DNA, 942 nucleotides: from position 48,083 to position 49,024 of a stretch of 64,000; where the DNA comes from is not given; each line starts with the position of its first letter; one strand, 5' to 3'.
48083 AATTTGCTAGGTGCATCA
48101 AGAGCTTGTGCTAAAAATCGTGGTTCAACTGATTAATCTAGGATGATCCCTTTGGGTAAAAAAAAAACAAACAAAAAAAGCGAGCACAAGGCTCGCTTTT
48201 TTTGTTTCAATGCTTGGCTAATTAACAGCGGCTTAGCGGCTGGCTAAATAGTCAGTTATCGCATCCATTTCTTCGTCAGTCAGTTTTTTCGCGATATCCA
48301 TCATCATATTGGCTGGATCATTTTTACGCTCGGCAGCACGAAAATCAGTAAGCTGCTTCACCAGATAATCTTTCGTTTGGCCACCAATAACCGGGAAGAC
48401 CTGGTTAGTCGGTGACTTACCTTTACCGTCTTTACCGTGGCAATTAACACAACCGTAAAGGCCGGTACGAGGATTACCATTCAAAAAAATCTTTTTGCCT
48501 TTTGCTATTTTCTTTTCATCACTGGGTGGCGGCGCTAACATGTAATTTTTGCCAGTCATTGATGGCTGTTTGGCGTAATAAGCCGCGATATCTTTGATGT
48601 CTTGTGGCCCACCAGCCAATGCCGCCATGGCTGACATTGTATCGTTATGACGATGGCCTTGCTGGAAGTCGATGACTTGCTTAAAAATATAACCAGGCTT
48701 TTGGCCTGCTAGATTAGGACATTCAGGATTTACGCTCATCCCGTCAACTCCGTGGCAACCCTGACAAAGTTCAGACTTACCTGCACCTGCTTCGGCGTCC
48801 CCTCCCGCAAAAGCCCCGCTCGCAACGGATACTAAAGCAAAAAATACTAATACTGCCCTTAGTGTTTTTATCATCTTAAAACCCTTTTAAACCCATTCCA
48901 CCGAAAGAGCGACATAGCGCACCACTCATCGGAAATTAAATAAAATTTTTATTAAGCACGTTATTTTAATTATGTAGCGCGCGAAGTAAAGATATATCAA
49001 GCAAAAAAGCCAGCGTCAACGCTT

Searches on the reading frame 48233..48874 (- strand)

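Call 3: search_protein_families(library=ncbifam, proteins=[window:48233-48874:-], max_evalue=0.01)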
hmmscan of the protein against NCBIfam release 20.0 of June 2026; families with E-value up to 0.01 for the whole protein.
window:48233-48874:- (213 aa): 6 families
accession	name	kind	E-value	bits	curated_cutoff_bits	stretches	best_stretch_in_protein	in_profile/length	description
NF049874.1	PdsA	exception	1.1e-18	67.9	330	2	25-103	117-197/198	periplasmic diheme shuttle PdsA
TIGR00782.1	ccoP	equivalog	3.6e-08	33.1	179.95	1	35-157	116-229/285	cytochrome-c oxidase, cbb3-type subunit III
TIGR04485.1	thiosulf_SoxX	equivalog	0.0014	19.3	61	0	142-212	5-77/78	sulfur oxidation c-type cytochrome SoxX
NF050122.1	bc1_QcrC_actin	exception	0.0022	17.3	200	0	37-210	52-208/253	cytochrome bc1 complex diheme cytochrome c subunit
NF033864.1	cytochrome579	equivalog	0.0042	16.8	280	1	110-158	36-78/179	cytochrome 579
NF041895.1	choice_anch_V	domain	0.0047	17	42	0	12-49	2-40/150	choice-of-anchor V domain-containing protein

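Call 4: search_protein_families(library=pfam, proteins=[window:48233-48874:-], max_evalue=0.01)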
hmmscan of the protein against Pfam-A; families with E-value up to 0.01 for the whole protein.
window:48233-48874:- (213 aa): 3 families
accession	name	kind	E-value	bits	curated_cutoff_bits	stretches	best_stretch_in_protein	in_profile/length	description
PF00034.26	Cytochrom_C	-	1.1e-16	62.4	21.3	2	123-212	1-88/90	Cytochrome c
PF13442.11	Cytochrome_CBB3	-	9e-12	45.6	27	2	142-210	14-68/68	Cytochrome C oxidase, cbb3-type, subunit III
PF09699.15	Paired_CXXCH_1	-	0.0098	16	20.6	0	32-42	27-37/41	Doubled CXXCH motif (Paired_CXXCH_1)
